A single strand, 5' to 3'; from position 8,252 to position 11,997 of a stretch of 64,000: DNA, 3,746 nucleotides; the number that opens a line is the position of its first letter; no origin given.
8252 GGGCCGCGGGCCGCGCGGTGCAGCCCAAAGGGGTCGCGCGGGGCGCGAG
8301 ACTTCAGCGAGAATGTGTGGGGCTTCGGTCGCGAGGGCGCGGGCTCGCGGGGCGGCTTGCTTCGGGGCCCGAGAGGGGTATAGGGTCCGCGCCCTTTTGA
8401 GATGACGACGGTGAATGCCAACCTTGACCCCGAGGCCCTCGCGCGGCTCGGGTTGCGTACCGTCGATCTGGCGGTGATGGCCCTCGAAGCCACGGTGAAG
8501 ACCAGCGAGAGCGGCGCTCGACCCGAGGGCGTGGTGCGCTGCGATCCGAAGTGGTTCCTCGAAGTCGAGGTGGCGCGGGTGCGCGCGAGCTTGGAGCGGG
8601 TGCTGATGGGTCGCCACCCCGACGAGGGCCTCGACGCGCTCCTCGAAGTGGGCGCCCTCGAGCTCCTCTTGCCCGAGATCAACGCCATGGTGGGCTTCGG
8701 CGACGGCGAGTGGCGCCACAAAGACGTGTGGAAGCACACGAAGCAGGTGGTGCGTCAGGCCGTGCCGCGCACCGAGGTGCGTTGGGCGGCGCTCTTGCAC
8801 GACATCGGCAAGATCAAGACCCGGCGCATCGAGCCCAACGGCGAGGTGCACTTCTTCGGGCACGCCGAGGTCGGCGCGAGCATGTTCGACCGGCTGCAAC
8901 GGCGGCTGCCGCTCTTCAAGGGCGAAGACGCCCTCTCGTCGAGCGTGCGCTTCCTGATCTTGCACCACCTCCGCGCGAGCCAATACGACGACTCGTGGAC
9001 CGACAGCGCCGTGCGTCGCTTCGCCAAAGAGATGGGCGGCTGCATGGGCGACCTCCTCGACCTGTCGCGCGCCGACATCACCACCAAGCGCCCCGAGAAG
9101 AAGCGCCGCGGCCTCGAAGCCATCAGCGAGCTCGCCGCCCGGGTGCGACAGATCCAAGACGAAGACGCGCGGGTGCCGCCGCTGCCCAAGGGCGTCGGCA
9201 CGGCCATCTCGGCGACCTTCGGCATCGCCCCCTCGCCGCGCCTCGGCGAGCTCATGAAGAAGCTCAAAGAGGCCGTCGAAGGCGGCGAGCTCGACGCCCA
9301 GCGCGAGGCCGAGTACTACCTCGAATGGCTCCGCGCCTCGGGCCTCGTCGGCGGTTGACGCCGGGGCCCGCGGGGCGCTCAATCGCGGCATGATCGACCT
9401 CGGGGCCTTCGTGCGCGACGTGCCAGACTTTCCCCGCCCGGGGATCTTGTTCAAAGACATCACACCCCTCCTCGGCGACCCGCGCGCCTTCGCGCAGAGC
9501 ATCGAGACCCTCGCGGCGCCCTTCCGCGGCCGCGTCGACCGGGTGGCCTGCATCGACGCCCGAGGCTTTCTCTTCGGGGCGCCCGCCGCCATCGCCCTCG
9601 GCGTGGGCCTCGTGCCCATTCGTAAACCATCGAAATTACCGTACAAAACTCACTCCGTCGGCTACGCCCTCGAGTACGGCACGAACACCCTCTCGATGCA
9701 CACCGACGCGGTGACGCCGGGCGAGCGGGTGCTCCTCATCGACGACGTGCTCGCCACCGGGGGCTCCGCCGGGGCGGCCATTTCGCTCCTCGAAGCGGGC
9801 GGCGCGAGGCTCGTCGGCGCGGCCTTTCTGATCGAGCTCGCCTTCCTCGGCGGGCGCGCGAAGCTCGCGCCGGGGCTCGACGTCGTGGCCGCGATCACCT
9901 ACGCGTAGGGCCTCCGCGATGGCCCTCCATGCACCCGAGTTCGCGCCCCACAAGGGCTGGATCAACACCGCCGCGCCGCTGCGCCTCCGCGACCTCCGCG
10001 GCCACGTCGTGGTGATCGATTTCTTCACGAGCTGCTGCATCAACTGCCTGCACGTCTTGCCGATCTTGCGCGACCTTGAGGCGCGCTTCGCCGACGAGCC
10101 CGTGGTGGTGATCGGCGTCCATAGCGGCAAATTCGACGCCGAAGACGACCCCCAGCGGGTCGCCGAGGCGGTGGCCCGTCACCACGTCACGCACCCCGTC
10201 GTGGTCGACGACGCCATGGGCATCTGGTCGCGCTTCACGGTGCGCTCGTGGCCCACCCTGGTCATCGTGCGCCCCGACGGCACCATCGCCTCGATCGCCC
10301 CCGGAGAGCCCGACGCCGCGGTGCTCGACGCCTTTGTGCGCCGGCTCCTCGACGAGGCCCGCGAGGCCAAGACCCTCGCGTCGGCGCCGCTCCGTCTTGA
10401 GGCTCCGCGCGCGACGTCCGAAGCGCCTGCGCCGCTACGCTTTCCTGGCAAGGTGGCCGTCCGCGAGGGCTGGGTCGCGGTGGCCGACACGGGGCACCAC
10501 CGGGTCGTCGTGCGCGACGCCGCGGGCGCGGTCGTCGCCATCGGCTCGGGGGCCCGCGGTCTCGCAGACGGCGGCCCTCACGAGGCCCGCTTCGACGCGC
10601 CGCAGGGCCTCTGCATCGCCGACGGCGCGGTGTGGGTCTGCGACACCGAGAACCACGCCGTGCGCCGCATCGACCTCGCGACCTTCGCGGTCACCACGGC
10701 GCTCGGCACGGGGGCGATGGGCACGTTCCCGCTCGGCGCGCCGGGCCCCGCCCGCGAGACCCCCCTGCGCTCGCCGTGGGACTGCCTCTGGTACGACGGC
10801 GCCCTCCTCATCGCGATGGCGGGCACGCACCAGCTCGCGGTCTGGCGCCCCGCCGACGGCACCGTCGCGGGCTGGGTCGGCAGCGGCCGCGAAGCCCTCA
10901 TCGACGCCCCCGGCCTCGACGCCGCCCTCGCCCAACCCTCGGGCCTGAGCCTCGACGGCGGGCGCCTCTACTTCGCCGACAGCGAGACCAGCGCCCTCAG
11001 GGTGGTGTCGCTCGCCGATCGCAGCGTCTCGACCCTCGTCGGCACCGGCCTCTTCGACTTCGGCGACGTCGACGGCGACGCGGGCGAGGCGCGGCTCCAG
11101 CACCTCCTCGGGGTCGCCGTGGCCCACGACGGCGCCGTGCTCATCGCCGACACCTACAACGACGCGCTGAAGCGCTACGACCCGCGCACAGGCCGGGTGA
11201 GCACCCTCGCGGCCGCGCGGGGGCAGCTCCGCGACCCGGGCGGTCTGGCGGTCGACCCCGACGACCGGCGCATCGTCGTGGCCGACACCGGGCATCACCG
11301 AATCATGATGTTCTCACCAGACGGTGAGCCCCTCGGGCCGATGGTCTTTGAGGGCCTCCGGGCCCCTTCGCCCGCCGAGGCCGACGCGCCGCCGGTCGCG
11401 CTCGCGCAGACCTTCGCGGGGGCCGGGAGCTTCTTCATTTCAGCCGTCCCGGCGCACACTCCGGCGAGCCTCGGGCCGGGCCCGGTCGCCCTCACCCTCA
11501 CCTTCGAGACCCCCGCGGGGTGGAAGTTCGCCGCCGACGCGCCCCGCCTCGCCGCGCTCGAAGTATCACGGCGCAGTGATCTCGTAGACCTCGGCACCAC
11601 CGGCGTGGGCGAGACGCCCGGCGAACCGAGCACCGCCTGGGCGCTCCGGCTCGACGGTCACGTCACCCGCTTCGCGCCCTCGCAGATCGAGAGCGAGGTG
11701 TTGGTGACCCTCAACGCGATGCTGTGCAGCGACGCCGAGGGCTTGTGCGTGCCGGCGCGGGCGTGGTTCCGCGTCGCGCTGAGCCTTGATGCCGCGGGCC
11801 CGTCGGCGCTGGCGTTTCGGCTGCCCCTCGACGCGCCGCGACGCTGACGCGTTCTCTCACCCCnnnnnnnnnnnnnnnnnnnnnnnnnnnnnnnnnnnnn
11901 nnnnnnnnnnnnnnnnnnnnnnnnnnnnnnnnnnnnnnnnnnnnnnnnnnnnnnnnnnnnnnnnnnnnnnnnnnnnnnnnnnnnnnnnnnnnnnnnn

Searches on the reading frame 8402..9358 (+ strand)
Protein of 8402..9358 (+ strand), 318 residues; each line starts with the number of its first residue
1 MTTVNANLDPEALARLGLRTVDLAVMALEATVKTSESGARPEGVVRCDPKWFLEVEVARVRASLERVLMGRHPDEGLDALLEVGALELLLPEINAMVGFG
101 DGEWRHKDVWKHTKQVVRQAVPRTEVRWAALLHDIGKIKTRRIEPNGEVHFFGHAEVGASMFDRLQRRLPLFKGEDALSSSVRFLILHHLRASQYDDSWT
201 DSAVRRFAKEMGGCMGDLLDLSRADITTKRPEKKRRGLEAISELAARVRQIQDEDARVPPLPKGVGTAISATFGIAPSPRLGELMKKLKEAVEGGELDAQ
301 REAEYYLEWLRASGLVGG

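Call 12: search_protein_families(library=pfam, proteins=[window:8402-9358:+], max_evalue=0.001)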
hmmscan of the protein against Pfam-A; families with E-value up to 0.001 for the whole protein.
window:8402-9358:+ (318 aa): 2 families
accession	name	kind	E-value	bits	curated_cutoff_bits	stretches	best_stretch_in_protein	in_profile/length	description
PF01966.28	HD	-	1.7e-09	38.4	22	1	123-194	24-90/116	HD domain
PF12627.12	PolyA_pol_RNAbd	-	1.2e-05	25.4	22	1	55-95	22-62/64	Probable RNA and SrmB- binding site of polymerase A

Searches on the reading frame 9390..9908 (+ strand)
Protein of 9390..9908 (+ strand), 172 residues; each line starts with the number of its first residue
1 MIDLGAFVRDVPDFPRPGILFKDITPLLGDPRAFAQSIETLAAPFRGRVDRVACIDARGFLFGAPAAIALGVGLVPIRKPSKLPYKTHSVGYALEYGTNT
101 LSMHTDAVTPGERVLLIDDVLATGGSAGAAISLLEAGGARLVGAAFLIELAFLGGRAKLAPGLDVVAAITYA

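Call 12: search_protein_families(library=pfam, proteins=[window:9390-9908:+], max_evalue=0.001)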
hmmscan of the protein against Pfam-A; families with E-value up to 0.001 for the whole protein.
window:9390-9908:+ (172 aa): 1 family
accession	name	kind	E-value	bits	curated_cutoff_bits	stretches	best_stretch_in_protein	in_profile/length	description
PF00156.33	Pribosyltran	-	1.9e-12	47.2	26.3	1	34-148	19-124/158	Phosphoribosyl transferase domain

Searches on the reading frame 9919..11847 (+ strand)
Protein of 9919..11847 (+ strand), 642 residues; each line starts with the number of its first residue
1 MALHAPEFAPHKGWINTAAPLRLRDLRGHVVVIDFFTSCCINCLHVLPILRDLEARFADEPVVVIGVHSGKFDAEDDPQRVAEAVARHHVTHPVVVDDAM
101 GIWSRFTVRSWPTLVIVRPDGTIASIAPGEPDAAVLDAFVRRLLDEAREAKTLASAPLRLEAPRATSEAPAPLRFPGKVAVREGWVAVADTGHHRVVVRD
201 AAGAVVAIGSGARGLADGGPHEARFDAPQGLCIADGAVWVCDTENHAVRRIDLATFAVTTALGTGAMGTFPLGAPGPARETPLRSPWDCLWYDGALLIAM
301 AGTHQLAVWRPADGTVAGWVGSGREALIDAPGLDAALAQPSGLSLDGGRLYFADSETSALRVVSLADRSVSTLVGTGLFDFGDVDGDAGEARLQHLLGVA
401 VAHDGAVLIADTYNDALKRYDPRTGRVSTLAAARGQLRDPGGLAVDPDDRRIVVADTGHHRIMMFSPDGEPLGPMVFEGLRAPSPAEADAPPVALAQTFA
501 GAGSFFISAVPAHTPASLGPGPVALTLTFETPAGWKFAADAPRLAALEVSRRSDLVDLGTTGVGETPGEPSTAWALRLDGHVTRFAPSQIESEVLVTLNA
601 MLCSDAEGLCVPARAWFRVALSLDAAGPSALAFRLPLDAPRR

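Call 12: search_protein_families(library=pfam, proteins=[window:9919-11847:+], max_evalue=0.001)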
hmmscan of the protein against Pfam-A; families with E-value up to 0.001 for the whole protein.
window:9919-11847:+ (642 aa): 6 families
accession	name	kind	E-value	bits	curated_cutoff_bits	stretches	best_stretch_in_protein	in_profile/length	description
PF01436.27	NHL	-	8e-27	92.3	20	2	437-462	1-25/28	NHL repeat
PF13905.12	Thioredoxin_8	-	7.5e-12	45.9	27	1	29-123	2-94/94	Thioredoxin-like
PF00578.27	AhpC-TSA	-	4.5e-09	36.8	26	1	18-125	15-123/124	AhpC/TSA family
PF08534.16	Redoxin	-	3.5e-07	30.6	26.6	1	20-125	20-130/148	Redoxin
PF08450.18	SGL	-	4.7e-07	30.1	26.3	0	398-471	138-216/246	SMP-30/Gluconolactonase/LRE-like region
PF25021.1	TEN_NHL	-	0.00048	19.7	27.1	0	383-463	20-97/357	Teneurin NHL domain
